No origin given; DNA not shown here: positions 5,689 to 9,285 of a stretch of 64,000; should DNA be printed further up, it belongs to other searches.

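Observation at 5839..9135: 1098-aa anchored protein with tandem pectate-lyase-type beta-helices and a hypervariable-looking 21-bp coding repeat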

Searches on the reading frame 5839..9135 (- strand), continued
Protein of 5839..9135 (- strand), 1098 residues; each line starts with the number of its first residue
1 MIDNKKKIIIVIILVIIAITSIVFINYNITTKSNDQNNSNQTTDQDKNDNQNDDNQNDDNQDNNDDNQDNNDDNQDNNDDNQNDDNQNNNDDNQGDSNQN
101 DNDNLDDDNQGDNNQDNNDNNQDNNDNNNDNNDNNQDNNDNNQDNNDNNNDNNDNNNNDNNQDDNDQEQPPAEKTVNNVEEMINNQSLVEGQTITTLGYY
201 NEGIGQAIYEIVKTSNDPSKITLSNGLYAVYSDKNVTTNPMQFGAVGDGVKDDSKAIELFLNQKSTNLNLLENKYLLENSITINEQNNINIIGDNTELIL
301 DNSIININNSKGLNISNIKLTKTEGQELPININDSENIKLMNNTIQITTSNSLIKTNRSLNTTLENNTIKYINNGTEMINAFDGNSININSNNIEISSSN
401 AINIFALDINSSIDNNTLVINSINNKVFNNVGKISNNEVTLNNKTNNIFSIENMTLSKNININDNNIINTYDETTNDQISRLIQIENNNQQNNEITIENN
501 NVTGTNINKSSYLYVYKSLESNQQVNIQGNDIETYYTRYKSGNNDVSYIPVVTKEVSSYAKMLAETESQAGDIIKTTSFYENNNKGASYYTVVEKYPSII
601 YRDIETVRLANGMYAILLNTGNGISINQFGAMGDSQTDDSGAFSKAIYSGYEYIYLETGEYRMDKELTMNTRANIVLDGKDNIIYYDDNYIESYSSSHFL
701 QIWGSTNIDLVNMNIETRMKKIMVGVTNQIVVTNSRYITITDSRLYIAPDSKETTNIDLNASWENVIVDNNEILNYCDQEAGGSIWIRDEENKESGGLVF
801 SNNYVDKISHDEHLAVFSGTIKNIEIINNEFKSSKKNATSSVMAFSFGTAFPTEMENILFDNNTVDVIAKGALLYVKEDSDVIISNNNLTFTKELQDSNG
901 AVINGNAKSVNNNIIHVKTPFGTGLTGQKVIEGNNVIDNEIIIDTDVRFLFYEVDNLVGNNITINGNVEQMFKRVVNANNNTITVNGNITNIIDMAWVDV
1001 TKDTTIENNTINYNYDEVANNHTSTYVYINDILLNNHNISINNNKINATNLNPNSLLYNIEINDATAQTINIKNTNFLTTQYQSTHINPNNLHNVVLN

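Call 53: find_encoding_contigs(protein=P0005, flank=10000, max_places=3)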
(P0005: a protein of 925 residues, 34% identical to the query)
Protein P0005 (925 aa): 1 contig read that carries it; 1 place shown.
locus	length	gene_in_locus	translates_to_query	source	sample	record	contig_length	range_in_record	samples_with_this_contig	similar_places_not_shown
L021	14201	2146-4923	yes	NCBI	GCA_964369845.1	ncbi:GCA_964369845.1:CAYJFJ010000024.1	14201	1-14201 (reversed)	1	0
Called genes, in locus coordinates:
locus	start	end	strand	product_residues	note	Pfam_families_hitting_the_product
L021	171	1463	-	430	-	PF05598:DUF772, PF01609:DDE_Tnp_1 (weak), PF13751:DDE_Tnp_1_6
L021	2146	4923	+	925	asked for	-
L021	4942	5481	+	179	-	-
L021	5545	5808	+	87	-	PF00581:Rhodanese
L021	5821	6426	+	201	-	PF09335:VTT_dom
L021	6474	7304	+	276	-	PF00924:MS_channel_2nd, PF21082:MS_channel_3rd (weak)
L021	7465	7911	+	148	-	PF03946:Ribosomal_L11_N, PF00298:Ribosomal_L11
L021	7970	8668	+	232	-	PF00687:Ribosomal_L1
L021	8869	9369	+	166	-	PF00466:Ribosomal_L10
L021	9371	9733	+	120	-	PF16320:Ribosomal_L12_N, PF00542:Ribosomal_L12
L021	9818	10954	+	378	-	PF01966:HD (weak)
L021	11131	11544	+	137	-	PF00164:Ribosom_S12_S23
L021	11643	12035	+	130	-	PF00177:Ribosomal_S7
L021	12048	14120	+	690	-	PF00009:GTP_EFTU, PF03144:GTP_EFTU_D2, PF22042:EF-G_D2, PF14492:EFG_III, PF16658:RF3_C, PF03764:EFG_IV, PF00679:EFG_C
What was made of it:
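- On Self-EPS-processing glycanase encoded in a polysaccharide synthesis cluster (WceF / RbmB type): The closest relative has none (call 53).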

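Call 86: fold_search(model_id=the predicted structure, library=viral)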
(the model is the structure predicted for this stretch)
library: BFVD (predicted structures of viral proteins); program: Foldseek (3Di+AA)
matches with E <= 10: 694; with E <= 0.001: 229
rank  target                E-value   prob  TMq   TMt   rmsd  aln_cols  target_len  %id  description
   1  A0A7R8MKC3            5.7e-09  1.00  0.31  0.35  12.6       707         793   12  Putative EPS-depolymerase [Klebsiella phage vB_KvM-Eowyn]
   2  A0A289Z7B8            6.0e-09  1.00  0.27  0.20  15.8       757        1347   13  Peptidase S74 domain-containing protein [Serratia phage vB_SmaM_ 2050HW]
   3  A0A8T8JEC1            7.5e-09  1.00  0.30  0.35  11.0       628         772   10  Probable tail spike protein [Enterobacter phage IME278]
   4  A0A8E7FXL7            1.1e-08  1.00  0.26  0.27  16.6       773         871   12  (no name in the UniProt tables at hand)
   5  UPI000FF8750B         1.3e-08  1.00  0.25  0.35  13.0       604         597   11  (no name look-up for this kind of identifier)
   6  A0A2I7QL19            2.1e-08  1.00  0.33  0.50   7.1       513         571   15  (no name in the UniProt tables at hand)
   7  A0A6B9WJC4            2.1e-08  1.00  0.18  0.20  19.2       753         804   10  Tail spike TSP1/Gp66 N-terminal domain-containing protein [Escherichia phage ukendt]
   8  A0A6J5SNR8            2.4e-08  1.00  0.20  0.30  17.7       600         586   13  Pectate lyase superfamily protein [uncultured Caudovirales phage]
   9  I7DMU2                3.7e-08  1.00  0.24  0.19  26.3      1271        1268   12  Right handed beta helix domain-containing protein [Staphylococcus phage SA11]
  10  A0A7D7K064            4.6e-08  1.00  0.34  0.54   9.2       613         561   13  Uncharacterized protein [Pseudomonas phage phiB1_1]
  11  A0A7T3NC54            5.7e-08  1.00  0.31  0.38   9.9       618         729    9  Putative tail fiber protein [Serratia phage vB_SmaM_Yaphecito]
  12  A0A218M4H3            7.1e-08  1.00  0.30  0.32  10.5       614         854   12  Tail fibers protein [Pasteurella phage PHB01]
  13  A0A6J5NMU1            7.5e-08  1.00  0.35  0.32  25.2       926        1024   10  Tail fiber protein [uncultured Caudovirales phage]
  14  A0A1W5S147            8.2e-08  1.00  0.23  0.27  17.2       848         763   10  Uncharacterized protein [Marinomonas phage CPG1g]
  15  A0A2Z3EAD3            8.5e-08  1.00  0.31  0.43   7.8       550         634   14  (no name in the UniProt tables at hand)
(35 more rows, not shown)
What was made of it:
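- The predicted viral structures give the same picture (call 86).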
